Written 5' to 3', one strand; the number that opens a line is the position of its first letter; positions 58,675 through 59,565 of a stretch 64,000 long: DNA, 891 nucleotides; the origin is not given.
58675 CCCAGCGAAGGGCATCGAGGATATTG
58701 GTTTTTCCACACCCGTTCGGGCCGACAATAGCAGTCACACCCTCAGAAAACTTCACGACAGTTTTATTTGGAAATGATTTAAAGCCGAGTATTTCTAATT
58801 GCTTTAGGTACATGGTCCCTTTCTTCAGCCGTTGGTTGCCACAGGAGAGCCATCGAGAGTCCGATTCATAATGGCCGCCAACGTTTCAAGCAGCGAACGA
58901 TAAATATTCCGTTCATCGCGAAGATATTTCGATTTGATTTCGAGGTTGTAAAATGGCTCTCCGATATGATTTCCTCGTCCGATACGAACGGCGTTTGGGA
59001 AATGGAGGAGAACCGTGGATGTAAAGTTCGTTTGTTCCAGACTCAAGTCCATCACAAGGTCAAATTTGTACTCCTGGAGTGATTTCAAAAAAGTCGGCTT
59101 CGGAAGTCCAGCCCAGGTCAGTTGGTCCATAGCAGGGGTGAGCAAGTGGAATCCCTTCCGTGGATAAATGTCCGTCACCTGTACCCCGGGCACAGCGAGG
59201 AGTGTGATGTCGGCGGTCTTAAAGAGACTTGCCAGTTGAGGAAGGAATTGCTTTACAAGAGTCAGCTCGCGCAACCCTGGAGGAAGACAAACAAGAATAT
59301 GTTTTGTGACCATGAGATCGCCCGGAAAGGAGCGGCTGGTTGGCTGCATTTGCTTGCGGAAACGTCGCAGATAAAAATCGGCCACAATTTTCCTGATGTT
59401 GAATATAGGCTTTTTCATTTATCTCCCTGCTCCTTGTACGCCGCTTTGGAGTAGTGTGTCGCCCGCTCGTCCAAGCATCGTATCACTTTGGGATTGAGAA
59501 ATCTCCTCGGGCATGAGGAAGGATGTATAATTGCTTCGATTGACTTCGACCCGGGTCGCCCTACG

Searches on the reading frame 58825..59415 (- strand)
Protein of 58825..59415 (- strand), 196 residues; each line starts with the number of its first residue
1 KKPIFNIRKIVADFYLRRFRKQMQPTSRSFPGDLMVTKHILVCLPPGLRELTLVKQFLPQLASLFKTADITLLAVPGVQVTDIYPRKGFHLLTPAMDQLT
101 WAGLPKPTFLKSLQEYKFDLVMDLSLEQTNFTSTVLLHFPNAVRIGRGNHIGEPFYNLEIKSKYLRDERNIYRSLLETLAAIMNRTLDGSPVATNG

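Call 15: search_protein_families(library=pfam, proteins=[window:58825-59415:-], max_evalue=0.001)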
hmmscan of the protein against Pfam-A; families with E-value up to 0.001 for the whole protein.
window:58825-59415:- (196 aa): 1 family
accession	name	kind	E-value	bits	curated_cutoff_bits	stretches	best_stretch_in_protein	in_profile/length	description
PF21857.2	DUF6913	-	0.0002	21.7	27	1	97-163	83-148/166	Family of unknown function (DUF6913)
